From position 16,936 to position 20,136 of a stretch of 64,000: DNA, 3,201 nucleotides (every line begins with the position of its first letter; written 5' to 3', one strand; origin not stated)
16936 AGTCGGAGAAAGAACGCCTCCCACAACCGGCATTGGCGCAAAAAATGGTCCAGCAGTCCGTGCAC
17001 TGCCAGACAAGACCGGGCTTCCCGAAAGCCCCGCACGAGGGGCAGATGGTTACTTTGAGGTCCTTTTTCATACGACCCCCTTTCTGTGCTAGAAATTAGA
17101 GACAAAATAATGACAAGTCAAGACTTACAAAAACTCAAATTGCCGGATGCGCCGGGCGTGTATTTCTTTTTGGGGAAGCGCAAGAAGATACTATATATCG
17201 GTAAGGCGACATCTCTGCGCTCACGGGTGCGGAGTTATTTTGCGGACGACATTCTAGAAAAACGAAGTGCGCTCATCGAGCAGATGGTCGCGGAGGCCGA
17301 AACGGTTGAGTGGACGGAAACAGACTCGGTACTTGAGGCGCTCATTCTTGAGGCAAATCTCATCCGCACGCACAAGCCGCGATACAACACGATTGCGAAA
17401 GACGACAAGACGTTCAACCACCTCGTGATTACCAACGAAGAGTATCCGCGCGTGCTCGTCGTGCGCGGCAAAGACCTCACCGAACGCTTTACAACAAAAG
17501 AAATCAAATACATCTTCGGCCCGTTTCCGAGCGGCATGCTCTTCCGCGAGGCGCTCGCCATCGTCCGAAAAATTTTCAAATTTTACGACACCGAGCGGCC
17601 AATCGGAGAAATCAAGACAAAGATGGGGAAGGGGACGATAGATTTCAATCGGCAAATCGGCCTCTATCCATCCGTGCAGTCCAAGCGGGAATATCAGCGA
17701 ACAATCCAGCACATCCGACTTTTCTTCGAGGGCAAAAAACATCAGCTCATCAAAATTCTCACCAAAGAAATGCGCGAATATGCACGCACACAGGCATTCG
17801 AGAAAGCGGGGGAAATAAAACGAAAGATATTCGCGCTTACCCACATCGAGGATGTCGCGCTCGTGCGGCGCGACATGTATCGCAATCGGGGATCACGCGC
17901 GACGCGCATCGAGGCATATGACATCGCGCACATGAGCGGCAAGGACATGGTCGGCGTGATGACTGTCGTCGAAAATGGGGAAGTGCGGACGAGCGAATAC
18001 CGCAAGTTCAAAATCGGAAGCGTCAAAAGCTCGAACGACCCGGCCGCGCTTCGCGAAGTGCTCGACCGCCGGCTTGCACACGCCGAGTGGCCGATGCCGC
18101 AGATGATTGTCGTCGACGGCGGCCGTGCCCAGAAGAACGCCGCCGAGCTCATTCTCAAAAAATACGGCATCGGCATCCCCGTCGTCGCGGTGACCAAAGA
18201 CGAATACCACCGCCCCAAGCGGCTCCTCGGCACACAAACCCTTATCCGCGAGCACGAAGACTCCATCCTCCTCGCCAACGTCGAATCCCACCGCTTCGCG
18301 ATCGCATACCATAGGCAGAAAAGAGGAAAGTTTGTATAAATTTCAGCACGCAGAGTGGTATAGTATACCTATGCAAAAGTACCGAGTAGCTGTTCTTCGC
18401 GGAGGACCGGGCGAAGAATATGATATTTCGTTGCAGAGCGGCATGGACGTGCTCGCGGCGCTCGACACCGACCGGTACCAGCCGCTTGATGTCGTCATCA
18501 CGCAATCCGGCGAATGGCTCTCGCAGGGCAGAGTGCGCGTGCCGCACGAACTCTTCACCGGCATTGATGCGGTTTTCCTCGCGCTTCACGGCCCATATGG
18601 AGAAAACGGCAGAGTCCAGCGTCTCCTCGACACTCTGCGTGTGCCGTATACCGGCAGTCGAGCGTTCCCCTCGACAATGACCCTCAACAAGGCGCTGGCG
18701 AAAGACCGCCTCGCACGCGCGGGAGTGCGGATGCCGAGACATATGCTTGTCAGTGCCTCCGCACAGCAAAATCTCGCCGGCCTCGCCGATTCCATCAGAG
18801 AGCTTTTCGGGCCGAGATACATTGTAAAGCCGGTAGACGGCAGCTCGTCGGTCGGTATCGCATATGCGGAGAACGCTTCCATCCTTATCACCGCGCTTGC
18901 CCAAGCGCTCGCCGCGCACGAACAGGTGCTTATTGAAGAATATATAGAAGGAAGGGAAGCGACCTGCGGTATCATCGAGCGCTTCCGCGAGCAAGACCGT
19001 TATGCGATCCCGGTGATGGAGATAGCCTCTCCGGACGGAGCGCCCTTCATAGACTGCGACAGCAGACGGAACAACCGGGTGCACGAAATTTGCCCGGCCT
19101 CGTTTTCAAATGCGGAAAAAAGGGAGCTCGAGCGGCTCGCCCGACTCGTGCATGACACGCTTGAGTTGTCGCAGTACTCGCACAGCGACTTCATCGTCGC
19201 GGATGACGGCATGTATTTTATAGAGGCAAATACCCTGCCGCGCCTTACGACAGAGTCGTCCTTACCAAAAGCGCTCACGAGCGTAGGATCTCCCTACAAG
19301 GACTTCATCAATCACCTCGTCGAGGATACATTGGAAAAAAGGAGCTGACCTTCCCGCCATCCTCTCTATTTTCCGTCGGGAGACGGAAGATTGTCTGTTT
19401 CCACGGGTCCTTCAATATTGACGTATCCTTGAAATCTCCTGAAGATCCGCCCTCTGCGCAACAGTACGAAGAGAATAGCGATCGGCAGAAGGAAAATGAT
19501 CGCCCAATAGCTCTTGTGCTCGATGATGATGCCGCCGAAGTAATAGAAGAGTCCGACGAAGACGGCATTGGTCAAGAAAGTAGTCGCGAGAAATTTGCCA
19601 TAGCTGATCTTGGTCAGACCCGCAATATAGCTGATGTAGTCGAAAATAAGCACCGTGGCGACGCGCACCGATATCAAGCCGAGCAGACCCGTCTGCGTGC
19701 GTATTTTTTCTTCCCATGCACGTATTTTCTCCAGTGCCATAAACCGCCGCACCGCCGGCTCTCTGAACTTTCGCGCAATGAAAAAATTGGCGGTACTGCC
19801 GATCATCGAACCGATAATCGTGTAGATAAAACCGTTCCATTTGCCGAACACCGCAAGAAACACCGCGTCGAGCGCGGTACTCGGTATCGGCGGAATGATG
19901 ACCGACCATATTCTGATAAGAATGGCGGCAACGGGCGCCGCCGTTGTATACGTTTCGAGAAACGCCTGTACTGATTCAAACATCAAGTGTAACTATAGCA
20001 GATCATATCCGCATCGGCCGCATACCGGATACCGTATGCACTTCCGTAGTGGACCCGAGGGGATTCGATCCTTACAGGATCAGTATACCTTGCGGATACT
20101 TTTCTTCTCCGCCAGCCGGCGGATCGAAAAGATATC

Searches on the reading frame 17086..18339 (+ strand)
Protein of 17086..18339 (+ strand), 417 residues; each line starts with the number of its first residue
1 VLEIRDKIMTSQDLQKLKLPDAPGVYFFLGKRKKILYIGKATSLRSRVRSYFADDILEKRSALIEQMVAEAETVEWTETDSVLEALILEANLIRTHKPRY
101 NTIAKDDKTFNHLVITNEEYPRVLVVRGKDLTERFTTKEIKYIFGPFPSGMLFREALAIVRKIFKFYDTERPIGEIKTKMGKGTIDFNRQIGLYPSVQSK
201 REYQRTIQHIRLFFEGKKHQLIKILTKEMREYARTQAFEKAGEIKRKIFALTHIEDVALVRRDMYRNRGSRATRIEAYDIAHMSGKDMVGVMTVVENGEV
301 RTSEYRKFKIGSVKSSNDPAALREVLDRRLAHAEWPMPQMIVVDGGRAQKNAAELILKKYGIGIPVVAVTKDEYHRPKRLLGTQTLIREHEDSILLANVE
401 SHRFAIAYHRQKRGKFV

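Call 79: search_protein_families(library=pfam, proteins=[window:17086-18339:+], max_evalue=0.00001)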
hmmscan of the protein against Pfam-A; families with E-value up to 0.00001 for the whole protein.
window:17086-18339:+ (417 aa): 2 families
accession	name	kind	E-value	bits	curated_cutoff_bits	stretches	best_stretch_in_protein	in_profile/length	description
PF08459.17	UvrC_RNaseH_dom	-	3.3e-32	112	22.3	1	272-406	10-159/159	UvrC RNAse H endonuclease domain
PF01541.30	GIY-YIG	-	4.6e-09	36.9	22.6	1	23-101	2-78/78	GIY-YIG catalytic domain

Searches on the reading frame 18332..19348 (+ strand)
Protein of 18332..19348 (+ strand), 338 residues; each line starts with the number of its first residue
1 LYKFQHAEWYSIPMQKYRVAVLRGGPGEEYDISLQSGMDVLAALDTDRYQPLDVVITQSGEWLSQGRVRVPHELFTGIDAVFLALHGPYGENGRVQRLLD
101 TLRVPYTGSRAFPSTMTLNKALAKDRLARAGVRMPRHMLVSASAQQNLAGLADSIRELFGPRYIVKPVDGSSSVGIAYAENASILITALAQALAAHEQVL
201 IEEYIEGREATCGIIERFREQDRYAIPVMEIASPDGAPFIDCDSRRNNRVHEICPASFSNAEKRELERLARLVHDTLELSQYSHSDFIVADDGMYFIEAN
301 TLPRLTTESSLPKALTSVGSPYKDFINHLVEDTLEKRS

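Call 79: search_protein_families(library=pfam, proteins=[window:18332-19348:+], max_evalue=0.00001)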
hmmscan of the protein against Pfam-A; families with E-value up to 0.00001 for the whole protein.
window:18332-19348:+ (338 aa): 3 families
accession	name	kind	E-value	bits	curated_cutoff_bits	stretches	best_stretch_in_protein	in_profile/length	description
PF07478.18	Dala_Dala_lig_C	-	4.8e-29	101.8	24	1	130-331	5-204/204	D-ala D-ala ligase C-terminus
PF01820.27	Dala_Dala_lig_N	-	9.7e-23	81.4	34.6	2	73-109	85-121/121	D-ala D-ala ligase N-terminus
PF02655.19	ATP-grasp_3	-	6.4e-10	39.8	23.2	1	119-307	3-159/160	ATP-grasp domain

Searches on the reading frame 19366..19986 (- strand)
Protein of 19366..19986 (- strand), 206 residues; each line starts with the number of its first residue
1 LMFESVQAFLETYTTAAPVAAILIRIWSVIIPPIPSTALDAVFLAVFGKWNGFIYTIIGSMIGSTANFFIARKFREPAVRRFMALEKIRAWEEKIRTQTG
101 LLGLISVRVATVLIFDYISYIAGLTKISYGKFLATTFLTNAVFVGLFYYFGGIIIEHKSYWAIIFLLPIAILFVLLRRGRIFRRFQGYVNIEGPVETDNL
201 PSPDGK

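Call 79: search_protein_families(library=pfam, proteins=[window:19366-19986:-], max_evalue=0.00001)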
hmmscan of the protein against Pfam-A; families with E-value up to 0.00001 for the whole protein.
window:19366-19986:- (206 aa): 1 family
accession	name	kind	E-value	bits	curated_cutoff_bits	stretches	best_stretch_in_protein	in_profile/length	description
PF09335.16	VTT_dom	-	1.9e-19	70.8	33.9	1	34-151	1-121/123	VTT domain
